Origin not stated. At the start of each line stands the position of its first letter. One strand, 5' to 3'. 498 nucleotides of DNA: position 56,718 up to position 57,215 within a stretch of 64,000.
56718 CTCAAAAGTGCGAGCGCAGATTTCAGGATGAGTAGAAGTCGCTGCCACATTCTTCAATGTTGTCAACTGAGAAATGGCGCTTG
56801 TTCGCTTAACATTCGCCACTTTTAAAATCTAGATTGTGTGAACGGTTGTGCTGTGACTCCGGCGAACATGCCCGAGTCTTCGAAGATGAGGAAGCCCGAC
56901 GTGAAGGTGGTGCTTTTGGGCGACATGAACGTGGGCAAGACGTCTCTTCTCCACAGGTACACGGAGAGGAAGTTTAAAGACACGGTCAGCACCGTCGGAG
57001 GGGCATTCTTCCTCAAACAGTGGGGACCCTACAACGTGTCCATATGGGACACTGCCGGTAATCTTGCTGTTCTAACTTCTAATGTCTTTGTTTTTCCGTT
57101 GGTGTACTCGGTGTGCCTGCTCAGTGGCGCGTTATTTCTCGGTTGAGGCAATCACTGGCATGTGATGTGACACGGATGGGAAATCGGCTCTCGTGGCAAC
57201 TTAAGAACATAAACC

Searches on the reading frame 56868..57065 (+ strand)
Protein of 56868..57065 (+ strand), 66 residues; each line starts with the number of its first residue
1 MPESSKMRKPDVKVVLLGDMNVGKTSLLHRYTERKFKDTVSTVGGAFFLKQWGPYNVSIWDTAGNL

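Call 62: search_protein_families(library=pfam, proteins=[window:56868-57065:+], max_evalue=0.01)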
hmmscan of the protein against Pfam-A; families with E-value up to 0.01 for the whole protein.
window:56868-57065:+ (66 aa): 5 families
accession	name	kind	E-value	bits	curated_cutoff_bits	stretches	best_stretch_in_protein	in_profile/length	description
PF08477.19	Roc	-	7.4e-12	46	27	1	13-65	1-66/119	Ras of Complex, Roc, domain of DAPkinase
PF00071.28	Ras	-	2.4e-11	43.9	21.6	1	13-64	1-57/162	Ras family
PF00025.27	Arf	-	1.7e-05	24.8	22.3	1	7-64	10-67/174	ADP-ribosylation factor family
PF01926.29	MMR_HSR1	-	0.00011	22.7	21.9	1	13-64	1-55/113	50S ribosome-binding GTPase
PF09439.16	SRPRB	-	0.0028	17.5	25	1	13-47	5-38/178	Signal recognition particle receptor beta subunit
